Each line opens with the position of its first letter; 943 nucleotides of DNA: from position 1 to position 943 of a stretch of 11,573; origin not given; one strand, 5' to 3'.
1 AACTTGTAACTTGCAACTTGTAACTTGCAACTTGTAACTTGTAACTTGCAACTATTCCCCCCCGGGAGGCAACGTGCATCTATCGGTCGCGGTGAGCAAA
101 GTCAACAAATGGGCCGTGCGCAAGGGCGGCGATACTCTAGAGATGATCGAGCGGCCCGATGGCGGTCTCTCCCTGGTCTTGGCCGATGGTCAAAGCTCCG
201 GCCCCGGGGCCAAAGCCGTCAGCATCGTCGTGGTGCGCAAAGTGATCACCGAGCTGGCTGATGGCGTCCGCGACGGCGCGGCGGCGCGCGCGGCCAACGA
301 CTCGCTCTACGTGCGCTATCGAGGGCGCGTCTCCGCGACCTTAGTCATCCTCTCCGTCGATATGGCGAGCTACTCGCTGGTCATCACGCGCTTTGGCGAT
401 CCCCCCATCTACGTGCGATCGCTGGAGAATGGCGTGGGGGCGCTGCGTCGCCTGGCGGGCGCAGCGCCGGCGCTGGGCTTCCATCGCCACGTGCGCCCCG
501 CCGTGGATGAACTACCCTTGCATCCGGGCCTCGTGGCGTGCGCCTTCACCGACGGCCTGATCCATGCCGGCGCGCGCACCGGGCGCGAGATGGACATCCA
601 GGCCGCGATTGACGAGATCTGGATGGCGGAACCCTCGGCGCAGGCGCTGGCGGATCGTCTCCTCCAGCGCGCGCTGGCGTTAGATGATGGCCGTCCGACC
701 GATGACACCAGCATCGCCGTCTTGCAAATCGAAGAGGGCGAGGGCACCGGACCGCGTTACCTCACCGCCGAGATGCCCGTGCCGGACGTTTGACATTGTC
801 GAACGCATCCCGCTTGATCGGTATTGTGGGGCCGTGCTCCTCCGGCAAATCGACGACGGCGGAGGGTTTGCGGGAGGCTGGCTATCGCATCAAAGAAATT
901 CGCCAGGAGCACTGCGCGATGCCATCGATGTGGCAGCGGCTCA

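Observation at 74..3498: PP2C phosphatase plus mini P-loop NTPase, translationally coupled, immediately upstream of an atypical flotillin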

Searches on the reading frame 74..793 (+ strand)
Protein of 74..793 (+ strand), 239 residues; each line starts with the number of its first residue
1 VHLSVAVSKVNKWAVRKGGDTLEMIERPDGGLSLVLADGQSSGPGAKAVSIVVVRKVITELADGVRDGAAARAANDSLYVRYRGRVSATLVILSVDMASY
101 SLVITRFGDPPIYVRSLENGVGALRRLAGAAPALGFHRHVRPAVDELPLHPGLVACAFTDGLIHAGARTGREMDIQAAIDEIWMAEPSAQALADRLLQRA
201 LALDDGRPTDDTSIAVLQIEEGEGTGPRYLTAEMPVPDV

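Call 3: search_protein_families(library=pfam, proteins=[window:74-793:+], max_evalue=0.1)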
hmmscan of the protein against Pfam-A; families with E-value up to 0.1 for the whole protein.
window:74-793:+ (239 aa): 1 family
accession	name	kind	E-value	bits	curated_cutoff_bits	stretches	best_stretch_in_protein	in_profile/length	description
PF07228.17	SpoIIE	-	7.9e-24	85.1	25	1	28-219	1-191/192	Stage II sporulation protein E (SpoIIE)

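Call 4: search_protein_families(library=ncbifam, proteins=[window:74-793:+], max_evalue=0.1)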
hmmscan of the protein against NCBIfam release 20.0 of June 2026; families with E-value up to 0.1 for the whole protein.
window:74-793:+ (239 aa): 1 family
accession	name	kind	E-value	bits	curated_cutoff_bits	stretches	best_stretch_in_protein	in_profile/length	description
TIGR02865.1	spore_II_E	equivalog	8.1e-13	47.3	490.8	1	2-219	551-763/764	stage II sporulation protein E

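Call 34: find_homologous_proteins(query=window:74-793:+)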
Query window:74-793:+ (239 aa): 4298 proteins with E <= 0.001 among 8000 candidates; the best 120 are listed.
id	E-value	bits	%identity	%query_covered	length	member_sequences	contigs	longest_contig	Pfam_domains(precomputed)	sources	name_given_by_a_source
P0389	2.5e-138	477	93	100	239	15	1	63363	PF07228.18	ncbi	-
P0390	2.2e-133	461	91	100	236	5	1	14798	PF07228.18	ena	-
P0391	3.6e-109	382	76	100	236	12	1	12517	PF07228.18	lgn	-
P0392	2.9e-107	376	74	100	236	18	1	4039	PF07228.18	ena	-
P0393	2.3e-106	373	73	100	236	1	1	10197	PF07228.18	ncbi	-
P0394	9.3e-106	371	74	100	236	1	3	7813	PF07228.18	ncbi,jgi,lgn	ncbi:MAG: PP2C family protein-serine/threonine phosphatase [Anaerolineae bacterium]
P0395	1.2e-104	367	70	100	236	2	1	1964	PF07228.18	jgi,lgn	jgi:serine phosphatase RsbU (regulator of sigma subunit)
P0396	3.3e-103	362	71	100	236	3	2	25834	PF07228.18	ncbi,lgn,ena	-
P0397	1.6e-102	360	71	100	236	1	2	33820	PF07228.18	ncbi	-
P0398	3.9e-102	359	72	100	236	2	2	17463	PF07228.18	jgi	jgi:serine phosphatase RsbU (regulator of sigma subunit)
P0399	1.1e-101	357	71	100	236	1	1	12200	PF07228.18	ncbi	-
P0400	2.5e-100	353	69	100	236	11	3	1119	PF07228.18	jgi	-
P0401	3.5e-100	352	71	100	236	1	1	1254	PF07228.18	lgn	-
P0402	5.1e-99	349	68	100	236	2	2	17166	PF07228.18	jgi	-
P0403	1.6e-98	347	69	100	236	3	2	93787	PF07228.18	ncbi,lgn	ncbi:MAG: PP2C family protein-serine/threonine phosphatase [Anaerolineales bacterium]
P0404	1.5e-97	344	71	100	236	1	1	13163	PF07228.18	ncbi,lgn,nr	ncbi:MAG: SpoIIE family protein phosphatase [Anaerolineae bacterium]|nr:SpoIIE family protein phosph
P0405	8.6e-97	341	67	100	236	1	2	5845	PF07228.18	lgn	-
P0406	1.3e-96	341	68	100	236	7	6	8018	PF07228.18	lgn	-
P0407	2.4e-96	340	70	100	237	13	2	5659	PF07228.18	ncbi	-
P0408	3.3e-96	339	67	100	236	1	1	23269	PF07228.18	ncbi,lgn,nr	ncbi:MAG: serine/threonine-protein phosphatase [Anaerolineae bacterium]|nr:serine/threonine-protein 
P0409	8.9e-96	338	68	100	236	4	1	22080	PF07228.18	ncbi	-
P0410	6.3e-95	335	65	100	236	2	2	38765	PF07228.18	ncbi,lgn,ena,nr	ncbi:MAG TPA: SpoIIE family protein phosphatase [Thermoflexia bacterium]|nr:SpoIIE family protein ph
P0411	8.0e-95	335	69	100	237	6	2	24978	PF07228.18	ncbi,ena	-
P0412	3.4e-94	333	66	100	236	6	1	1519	PF07228.18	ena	-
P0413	2.7e-93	330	67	100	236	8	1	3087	PF07228.18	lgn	-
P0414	4.6e-93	329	66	100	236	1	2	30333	PF07228.18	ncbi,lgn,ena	-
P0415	5.2e-93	329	64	100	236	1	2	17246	PF07228.18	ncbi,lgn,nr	ncbi:MAG: SpoIIE family protein phosphatase [Chloroflexota bacterium]|nr:SpoIIE family protein phosp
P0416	6.4e-93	329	67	99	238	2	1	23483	PF07228.18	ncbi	-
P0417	2.1e-92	327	67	100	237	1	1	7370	PF07228.18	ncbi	-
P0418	4.2e-92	326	68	100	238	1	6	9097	PF07228.18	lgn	-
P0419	6.8e-92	325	65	100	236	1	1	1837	PF07228.18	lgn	-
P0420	9.6e-92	325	64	100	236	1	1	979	PF07228.18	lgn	-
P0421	1.7e-91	324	66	100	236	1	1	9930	PF07228.18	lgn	-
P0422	3.9e-91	323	65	100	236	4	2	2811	PF07228.18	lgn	-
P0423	4.9e-91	322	66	100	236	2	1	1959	PF07228.18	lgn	-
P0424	8.7e-91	322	66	100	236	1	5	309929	PF07228.18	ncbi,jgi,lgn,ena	-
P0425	2.4e-90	320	66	100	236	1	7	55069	PF07228.18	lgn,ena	-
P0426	8.0e-90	319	64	100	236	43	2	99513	PF07228.18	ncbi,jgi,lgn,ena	ncbi:MAG: PP2C family protein-serine/threonine phosphatase [Anaerolineae bacterium]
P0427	1.4e-89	318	70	90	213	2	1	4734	PF07228.18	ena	-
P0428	3.0e-89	317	64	100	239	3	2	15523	PF07228.18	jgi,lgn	jgi:serine phosphatase RsbU (regulator of sigma subunit)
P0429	7.8e-89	315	66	100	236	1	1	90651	PF07228.18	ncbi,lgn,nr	ncbi:MAG: SpoIIE family protein phosphatase [Anaerolineae bacterium]|nr:SpoIIE family protein phosph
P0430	1.0e-88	315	63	100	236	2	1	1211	PF07228.18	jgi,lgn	jgi:serine phosphatase RsbU (regulator of sigma subunit)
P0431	1.2e-88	315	66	100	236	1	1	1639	PF07228.18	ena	-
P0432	1.9e-88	314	64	100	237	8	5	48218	PF07228.18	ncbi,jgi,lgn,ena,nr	ncbi:MAG TPA: PP2C family protein-serine/threonine phosphatase [Anaerolineae bacterium]|nr:PP2C fami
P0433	2.2e-88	314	64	100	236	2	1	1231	PF07228.18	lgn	-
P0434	3.2e-88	313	64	100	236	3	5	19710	PF07228.18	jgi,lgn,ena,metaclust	metaclust:\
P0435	3.6e-88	313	63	100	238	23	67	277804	PF07228.18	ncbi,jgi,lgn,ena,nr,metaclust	ncbi:MAG: serine/threonine-protein phosphatase [Chloroflexi bacterium]|nr:serine/threonine-protein p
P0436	4.8e-88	313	65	100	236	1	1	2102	PF07228.18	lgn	-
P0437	1.4e-87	311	64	100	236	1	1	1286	PF07228.18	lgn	-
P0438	2.3e-87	310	64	100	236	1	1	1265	PF07228.18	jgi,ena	-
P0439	2.6e-87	310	61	100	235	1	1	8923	PF07228.18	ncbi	-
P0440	4.0e-87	310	62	100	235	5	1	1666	PF07228.18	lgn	-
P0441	5.1e-87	309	62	100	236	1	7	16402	PF07228.18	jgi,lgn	jgi:serine phosphatase RsbU (regulator of sigma subunit)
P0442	7.5e-87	309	64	100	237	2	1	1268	PF07228.18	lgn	-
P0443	7.9e-87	309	62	100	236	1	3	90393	PF07228.18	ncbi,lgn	-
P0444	6.8e-86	306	62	100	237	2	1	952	PF07228.18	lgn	-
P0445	1.0e-85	305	61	100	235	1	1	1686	PF07228.18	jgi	jgi:serine phosphatase RsbU (regulator of sigma subunit)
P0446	1.3e-85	305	60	100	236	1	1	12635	PF07228.18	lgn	-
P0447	1.9e-85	304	61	100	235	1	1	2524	PF07228.18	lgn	-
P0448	2.1e-85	304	63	100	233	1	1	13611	PF07228.18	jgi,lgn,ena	-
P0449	4.2e-85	303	61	100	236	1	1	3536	PF07228.18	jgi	jgi:serine phosphatase RsbU (regulator of sigma subunit)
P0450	5.7e-85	303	62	100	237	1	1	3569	PF07228.18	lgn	-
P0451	6.3e-85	302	63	100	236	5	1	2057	PF07228.18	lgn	-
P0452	7.4e-85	302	60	100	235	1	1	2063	PF07228.18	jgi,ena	-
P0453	1.4e-84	301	63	100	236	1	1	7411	PF07228.18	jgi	jgi:serine phosphatase RsbU (regulator of sigma subunit)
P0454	1.6e-84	301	62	100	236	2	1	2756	PF07228.18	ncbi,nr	ncbi:MAG: PP2C family protein-serine/threonine phosphatase [Anaerolineae bacterium]|nr:PP2C family p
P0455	2.4e-84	301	61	100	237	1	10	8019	PF07228.18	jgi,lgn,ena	-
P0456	2.4e-84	301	61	100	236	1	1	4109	PF07228.18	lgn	-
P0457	2.4e-84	301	62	100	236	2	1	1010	PF07228.18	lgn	-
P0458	3.1e-84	300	61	100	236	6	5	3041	PF07228.18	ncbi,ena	-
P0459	3.2e-84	300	63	100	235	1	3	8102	PF07228.18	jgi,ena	-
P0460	3.3e-84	300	63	100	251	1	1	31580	PF07228.18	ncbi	-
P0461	3.4e-84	300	60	100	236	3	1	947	PF07228.18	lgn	-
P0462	3.6e-84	300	60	100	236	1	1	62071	PF07228.18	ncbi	-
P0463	4.0e-84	300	61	100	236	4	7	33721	PF07228.18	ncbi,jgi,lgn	-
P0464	4.9e-84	300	62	100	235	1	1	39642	PF07228.18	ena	-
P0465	6.1e-84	299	60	100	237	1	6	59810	PF07228.18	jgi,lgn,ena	-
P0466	6.5e-84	299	61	100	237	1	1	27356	PF07228.18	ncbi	-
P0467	9.5e-84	299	61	100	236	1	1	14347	PF07228.18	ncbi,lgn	ncbi:MAG: PP2C family protein-serine/threonine phosphatase [Anaerolineae bacterium]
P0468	9.6e-84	299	61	100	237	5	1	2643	PF07228.18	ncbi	-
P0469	1.3e-83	298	62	100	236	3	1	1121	PF07228.18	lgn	-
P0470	5.7e-83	296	61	100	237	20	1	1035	PF07228.18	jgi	-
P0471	7.6e-83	296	59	100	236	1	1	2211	PF07228.18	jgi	jgi:serine phosphatase RsbU (regulator of sigma subunit)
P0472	8.3e-83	296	63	100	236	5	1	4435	PF07228.18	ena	-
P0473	1.4e-82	295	61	100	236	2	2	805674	PF07228.18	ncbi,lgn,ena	-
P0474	1.4e-82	295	62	100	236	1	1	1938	PF07228.18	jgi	jgi:serine phosphatase RsbU (regulator of sigma subunit)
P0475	2.5e-82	294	61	100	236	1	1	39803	PF07228.18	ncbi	-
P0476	2.6e-82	294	62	100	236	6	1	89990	PF07228.18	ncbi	-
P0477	2.7e-82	294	60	100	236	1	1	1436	PF07228.18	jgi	jgi:serine phosphatase RsbU (regulator of sigma subunit)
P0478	4.6e-82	293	60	100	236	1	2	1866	PF07228.18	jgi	jgi:serine phosphatase RsbU (regulator of sigma subunit)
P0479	4.6e-82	293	59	100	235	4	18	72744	PF07228.18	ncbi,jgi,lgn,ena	-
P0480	5.6e-82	293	62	100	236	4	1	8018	PF07228.18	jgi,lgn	jgi:serine phosphatase RsbU (regulator of sigma subunit)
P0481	1.2e-81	292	61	100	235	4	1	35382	PF07228.18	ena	-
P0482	2.5e-81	291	59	100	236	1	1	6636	PF07228.18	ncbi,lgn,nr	ncbi:MAG: serine/threonine-protein phosphatase [Anaerolineae bacterium]|nr:serine/threonine-protein 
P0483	5.9e-81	290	60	100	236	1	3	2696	PF07228.18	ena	-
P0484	7.1e-81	289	61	100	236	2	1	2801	PF07228.18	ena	-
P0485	9.3e-81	289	61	100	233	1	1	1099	PF07228.18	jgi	jgi:serine phosphatase RsbU (regulator of sigma subunit)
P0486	3.5e-80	287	60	100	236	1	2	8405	PF07228.18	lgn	-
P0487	6.9e-80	286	60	100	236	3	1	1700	PF07228.18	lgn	-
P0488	9.4e-80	286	58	100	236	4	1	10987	PF07228.18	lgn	-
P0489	9.7e-80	286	59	100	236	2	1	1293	PF07228.18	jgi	jgi:serine phosphatase RsbU (regulator of sigma subunit)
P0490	1.5e-79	285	59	100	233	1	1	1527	PF07228.18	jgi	jgi:serine phosphatase RsbU (regulator of sigma subunit)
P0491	1.7e-79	285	61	100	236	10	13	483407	PF07228.18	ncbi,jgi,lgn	-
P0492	3.0e-79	284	61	100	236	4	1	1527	PF07228.18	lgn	-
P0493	6.6e-79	283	59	100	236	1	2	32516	PF07228.18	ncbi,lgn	ncbi:MAG: PP2C family protein-serine/threonine phosphatase [Anaerolineae bacterium]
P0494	7.6e-79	283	60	100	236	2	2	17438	PF07228.18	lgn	-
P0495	9.4e-79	282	58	100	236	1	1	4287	PF07228.18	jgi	jgi:serine phosphatase RsbU (regulator of sigma subunit)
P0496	1.4e-78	282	57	100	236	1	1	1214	PF07228.18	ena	-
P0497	1.9e-78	281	59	100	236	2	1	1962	PF07228.18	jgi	jgi:serine phosphatase RsbU (regulator of sigma subunit)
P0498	2.6e-78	281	58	100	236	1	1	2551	PF07228.18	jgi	jgi:serine phosphatase RsbU (regulator of sigma subunit)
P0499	2.7e-78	281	58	100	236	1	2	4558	PF07228.18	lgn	-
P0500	8.4e-78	279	55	100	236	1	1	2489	PF07228.18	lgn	-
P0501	1.0e-77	279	60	100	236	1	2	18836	PF07228.18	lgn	-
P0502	1.2e-77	279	58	100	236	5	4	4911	PF07228.18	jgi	jgi:serine phosphatase RsbU (regulator of sigma subunit)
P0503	1.3e-77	279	60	100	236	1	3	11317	PF07228.18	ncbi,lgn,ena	-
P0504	1.8e-77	278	58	100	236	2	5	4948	PF07228.18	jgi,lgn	jgi:serine phosphatase RsbU (regulator of sigma subunit)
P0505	8.9e-77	276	57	100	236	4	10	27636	PF07228.18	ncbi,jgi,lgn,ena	-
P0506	1.8e-76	275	63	92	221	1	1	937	PF07228.18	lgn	-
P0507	3.1e-76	274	58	100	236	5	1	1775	PF07228.18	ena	-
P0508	3.2e-75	271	58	100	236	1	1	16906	PF07228.18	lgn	-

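Call 35: find_encoding_contigs(protein=P0435, flank=6000, max_places=4)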
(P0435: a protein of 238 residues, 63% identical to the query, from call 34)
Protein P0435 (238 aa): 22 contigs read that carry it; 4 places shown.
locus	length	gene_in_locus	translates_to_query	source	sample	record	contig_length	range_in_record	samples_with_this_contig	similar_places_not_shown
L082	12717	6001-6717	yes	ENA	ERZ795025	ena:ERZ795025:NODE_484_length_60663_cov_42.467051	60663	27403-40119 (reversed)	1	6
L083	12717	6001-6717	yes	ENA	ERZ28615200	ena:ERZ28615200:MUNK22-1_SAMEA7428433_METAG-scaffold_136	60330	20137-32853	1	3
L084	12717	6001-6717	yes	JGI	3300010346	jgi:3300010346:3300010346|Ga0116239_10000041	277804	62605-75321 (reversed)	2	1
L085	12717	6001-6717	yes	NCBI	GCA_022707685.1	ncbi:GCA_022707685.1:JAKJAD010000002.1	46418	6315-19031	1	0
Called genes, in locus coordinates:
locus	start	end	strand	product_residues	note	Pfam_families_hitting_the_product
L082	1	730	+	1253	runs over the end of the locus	PF00082:Peptidase_S8, PF20773:InhA-like_MAM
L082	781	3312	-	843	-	PF00317:Ribonuc_red_lgN, PF02867:Ribonuc_red_lgC, PF12637:TSCPD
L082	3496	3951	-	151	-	PF22811:Zn_ribbon_NrdR, PF03477:ATP-cone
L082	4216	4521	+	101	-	PF00462:Glutaredoxin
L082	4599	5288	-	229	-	-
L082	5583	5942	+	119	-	-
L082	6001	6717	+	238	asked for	PF07228:SpoIIE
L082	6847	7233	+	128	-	-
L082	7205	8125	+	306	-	PF03205:MobB, PF01656:CbiA (faint), PF01951:Archease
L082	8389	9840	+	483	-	PF01139:RtcB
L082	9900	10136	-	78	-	PF00313:CSD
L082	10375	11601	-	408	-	PF00155:Aminotran_1_2, PF12897:Asp_aminotransf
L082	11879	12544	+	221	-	PF01205:Impact_N, PF09186:DUF1949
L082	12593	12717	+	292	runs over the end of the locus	PF00535:Glycos_transf_2, PF13641:Glyco_tranf_2_3, PF13632:Glyco_trans_2_3 (weak)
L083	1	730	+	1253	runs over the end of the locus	PF00082:Peptidase_S8, PF20773:InhA-like_MAM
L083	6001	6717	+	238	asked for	PF07228:SpoIIE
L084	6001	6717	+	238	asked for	PF07228:SpoIIE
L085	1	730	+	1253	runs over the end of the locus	PF00082:Peptidase_S8, PF20773:InhA-like_MAM (weak)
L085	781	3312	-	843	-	PF00317:Ribonuc_red_lgN, PF02867:Ribonuc_red_lgC, PF12637:TSCPD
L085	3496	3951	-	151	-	PF22811:Zn_ribbon_NrdR, PF03477:ATP-cone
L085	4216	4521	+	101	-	PF00462:Glutaredoxin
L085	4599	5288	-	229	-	-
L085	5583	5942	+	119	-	-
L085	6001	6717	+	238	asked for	PF07228:SpoIIE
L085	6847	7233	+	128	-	-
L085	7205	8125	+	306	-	PF03205:MobB, PF01656:CbiA (faint), PF01951:Archease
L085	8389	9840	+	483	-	PF01139:RtcB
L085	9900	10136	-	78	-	PF00313:CSD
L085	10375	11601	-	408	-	PF00155:Aminotran_1_2, PF12897:Asp_aminotransf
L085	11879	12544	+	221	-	PF01205:Impact_N, PF09186:DUF1949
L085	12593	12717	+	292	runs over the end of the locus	PF00535:Glycos_transf_2, PF13641:Glyco_tranf_2_3, PF13632:Glyco_trans_2_3 (weak)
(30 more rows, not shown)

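Call 49: search_protein_families(library=pfam, proteins=[L082:5583-5942:+, L082:4599-5288:-], max_evalue=0.01)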
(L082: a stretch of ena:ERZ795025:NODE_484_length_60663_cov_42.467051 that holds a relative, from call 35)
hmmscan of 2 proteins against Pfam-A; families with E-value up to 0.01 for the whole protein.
L082:5583-5942:+ (119 aa): 2 families
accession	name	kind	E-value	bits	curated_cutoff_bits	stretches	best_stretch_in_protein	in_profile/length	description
PF02699.20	YajC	-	2.4e-11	43.8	28.2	1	9-84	3-77/78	Preprotein translocase subunit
PF05110.18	AF-4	-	0.00094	19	26.9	1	88-119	450-481/514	AF-4 proto-oncoprotein N-terminal region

L082:4599-5288:- (229 aa): 0 families

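Call 59: search_protein_families(library=padloc, proteins=[window:74-793:+], max_evalue=0.01)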
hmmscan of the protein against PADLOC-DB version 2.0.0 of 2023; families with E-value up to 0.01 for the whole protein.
window:74-793:+ (239 aa): 0 families
